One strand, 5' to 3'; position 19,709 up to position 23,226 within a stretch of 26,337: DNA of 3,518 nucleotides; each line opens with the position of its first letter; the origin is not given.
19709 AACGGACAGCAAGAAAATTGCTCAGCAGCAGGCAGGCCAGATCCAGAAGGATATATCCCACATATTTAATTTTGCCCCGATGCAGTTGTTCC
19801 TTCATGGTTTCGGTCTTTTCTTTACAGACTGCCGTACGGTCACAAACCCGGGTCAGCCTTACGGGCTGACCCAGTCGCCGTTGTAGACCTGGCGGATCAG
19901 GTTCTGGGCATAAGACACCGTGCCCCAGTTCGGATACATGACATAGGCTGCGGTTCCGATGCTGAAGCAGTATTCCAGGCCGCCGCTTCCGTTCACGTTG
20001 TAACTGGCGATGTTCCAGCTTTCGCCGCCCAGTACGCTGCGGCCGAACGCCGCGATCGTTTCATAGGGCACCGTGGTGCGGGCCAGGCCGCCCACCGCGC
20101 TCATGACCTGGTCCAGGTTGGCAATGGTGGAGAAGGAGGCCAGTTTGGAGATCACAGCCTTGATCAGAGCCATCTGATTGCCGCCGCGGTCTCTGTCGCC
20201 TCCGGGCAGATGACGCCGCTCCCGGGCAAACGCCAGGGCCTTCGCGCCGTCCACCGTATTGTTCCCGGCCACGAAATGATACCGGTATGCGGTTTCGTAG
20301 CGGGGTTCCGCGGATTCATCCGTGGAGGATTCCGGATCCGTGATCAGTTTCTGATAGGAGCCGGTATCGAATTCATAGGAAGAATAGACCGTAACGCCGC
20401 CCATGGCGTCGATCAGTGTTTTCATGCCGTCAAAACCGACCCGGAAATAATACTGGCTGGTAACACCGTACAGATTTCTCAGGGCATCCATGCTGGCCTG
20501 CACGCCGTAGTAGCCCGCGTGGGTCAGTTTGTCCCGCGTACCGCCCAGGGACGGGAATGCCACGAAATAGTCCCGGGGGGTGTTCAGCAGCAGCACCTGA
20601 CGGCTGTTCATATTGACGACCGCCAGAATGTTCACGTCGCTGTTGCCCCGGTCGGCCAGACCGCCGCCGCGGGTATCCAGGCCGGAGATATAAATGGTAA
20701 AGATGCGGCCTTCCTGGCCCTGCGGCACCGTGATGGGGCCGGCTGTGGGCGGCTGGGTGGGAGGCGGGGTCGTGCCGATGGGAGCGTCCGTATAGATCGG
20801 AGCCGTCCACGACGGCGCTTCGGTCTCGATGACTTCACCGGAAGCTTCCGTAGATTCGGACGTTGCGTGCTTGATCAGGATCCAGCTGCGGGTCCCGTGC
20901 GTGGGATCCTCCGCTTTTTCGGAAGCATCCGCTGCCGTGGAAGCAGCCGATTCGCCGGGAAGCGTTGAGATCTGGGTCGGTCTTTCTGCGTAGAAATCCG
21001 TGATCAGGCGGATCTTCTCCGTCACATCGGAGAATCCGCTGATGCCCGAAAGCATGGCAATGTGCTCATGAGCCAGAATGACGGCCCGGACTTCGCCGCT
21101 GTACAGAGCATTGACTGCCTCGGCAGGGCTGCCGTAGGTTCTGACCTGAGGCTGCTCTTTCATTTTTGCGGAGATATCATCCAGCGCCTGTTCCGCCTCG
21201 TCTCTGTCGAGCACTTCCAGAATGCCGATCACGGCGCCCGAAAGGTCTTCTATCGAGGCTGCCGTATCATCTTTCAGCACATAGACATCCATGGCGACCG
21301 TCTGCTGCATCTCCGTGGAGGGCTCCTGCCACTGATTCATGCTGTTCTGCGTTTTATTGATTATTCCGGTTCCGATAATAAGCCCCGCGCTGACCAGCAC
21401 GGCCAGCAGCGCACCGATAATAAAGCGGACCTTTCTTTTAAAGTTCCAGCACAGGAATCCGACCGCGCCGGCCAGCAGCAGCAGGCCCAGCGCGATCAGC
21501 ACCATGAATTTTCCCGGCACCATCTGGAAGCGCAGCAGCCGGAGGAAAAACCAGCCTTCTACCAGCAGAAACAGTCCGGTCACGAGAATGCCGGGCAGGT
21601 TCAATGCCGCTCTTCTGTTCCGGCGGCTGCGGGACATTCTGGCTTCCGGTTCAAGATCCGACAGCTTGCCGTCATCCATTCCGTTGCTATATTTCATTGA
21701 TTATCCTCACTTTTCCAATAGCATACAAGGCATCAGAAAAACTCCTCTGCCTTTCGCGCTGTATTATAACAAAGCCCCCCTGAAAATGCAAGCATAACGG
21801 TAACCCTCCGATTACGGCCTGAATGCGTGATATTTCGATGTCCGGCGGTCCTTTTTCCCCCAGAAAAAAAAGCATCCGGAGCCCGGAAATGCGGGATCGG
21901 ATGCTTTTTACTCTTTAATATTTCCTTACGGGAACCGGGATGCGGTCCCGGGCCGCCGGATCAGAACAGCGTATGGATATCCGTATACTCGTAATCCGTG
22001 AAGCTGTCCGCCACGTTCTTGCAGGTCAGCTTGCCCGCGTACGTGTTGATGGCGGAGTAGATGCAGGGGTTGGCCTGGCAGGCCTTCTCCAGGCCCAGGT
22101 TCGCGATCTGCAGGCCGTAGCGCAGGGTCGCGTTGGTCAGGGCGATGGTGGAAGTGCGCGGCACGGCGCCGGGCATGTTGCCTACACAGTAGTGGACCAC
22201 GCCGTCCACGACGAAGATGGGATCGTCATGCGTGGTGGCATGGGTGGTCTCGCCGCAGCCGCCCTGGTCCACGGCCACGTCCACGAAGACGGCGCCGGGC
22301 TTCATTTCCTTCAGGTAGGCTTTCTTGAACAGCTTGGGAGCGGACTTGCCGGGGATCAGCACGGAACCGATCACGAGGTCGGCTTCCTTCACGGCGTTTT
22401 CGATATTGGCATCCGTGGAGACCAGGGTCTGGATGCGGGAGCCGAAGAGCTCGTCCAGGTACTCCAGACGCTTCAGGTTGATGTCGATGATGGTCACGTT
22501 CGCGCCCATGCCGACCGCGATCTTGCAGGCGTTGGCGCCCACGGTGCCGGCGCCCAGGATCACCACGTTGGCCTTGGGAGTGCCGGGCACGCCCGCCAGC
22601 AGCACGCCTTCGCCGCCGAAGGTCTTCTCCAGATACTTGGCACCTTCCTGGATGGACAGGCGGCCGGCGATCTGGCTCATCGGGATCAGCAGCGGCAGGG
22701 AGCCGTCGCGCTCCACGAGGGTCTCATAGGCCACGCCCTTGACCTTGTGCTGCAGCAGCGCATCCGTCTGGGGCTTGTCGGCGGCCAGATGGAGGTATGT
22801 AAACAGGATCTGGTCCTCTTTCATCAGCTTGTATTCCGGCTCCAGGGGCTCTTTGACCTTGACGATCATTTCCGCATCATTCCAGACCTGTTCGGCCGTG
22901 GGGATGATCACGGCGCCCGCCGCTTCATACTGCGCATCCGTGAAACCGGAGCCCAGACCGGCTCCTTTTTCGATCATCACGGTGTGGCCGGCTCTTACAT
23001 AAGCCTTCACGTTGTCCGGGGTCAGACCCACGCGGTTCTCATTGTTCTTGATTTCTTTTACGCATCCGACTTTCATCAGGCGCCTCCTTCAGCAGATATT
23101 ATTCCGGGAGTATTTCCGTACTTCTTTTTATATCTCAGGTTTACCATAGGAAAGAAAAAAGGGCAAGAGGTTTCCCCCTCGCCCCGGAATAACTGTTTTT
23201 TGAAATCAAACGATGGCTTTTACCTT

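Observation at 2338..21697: Wzx/Wzy surface-polymer operon with no recognisable glycosyltransferases but five ATP-grasp ligases: candidate amino-sugar/peptide hybrid polymer system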

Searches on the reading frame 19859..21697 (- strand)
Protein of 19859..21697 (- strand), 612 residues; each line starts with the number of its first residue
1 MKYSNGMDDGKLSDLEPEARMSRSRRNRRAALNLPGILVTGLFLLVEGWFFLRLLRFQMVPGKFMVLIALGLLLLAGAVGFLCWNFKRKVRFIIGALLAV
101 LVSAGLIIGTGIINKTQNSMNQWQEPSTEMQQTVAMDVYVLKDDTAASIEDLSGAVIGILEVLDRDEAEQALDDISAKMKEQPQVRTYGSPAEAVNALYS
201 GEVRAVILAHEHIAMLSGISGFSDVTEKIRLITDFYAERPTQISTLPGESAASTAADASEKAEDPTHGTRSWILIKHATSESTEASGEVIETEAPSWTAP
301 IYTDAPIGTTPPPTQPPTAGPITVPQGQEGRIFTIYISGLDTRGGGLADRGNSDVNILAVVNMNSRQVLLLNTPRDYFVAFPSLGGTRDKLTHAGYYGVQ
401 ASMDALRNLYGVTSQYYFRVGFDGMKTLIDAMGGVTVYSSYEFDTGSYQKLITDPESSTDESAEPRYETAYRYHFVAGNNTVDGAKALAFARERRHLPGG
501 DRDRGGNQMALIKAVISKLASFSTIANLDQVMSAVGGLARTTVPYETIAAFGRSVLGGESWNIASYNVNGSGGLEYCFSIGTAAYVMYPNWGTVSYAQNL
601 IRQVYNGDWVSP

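Call 3: search_protein_families(library=pfam, proteins=[window:19859-21697:-], max_evalue=0.01)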
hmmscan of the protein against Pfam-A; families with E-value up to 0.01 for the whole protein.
window:19859-21697:- (612 aa): 1 family
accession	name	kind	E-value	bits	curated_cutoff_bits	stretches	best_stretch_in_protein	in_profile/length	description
PF03816.19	LytR_cpsA_psr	-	5.9e-31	108.1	24.6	1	352-520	1-149/150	LytR_cpsA_psr family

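Call 6: search_protein_families(library=ncbifam, proteins=[window:19859-21697:-], max_evalue=0.01)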
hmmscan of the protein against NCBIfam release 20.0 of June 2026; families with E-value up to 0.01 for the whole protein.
window:19859-21697:- (612 aa): 4 families
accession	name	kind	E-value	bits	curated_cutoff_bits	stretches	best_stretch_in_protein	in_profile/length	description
NF051849.1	LCP_trans_Cps2A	equivalog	1.8e-68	231.9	650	3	328-444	217-333/477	LCP family glycopolymer transferase CpsA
NF006897.1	PRK09379.1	equivalog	3.5e-28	98.7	441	2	333-446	60-170/298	polyisoprenyl-teichoic acid--peptidoglycan teichoic acid transferase TagU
TIGR00350.1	lytR_cpsA_psr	domain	3.9e-19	69.4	62.3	1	351-520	1-151/152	LCP family glycopolymer transferase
NF047591.1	ligase_LytR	equivalog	1.5e-17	64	450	1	330-544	55-260/336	glycopolymer--peptidoglycan transferase LytR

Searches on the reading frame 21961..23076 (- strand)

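Call 5: search_protein_families(library=pfam, proteins=[window:21961-23076:-], max_evalue=0.01)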
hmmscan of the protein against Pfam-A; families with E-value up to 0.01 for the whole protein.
window:21961-23076:- (371 aa): 13 families
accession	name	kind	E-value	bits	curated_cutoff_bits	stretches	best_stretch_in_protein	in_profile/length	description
PF01262.27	AlaDh_PNT_C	-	1e-82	277.2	23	1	141-352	1-213/214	Alanine dehydrogenase/PNT, C-terminal domain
PF05222.21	AlaDh_PNT_N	-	3.9e-50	170.1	30.4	1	4-137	1-136/136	Alanine dehydrogenase/PNT, N-terminal domain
PF02826.25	2-Hacid_dh_C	-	2.1e-08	34.2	25.1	1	169-268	37-127/178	D-isomer specific 2-hydroxyacid dehydrogenase, NAD binding domain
PF01488.26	Shikimate_DH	-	2.2e-05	25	24.3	1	168-269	12-113/138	Shikimate / quinate 5-dehydrogenase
PF03807.23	F420_oxidored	-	0.00019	22.4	21.6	1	171-269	2-93/94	NADP oxidoreductase coenzyme F420-dependent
PF07992.20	Pyr_redox_2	-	0.00019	21.4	26.1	1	115-220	98-194/291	Pyridine nucleotide-disulphide oxidoreductase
PF02254.24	TrkA_N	-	0.00027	21.7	23.8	1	171-233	1-59/116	TrkA-N domain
PF02737.24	3HCDH_N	-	0.00045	20.6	22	1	170-223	1-54/180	3-hydroxyacyl-CoA dehydrogenase, NAD binding domain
PF00070.33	Pyr_redox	-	0.00049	21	22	1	170-221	1-52/82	Pyridine nucleotide-disulphide oxidoreductase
PF00107.32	ADH_zinc_N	-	0.0012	19.2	31.8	1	179-229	2-54/129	Zinc-binding dehydrogenase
PF03435.24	Sacchrp_dh_NADP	-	0.0026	18.5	25.1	1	171-237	1-74/129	Saccharopine dehydrogenase NADP binding domain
PF13241.12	NAD_binding_7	-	0.0031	18.5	22.1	1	169-238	8-68/104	Putative NAD(P)-binding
PF03446.21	NAD_binding_2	-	0.0063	17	21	0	171-267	2-92/161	NAD binding domain of 6-phosphogluconate dehydrogenase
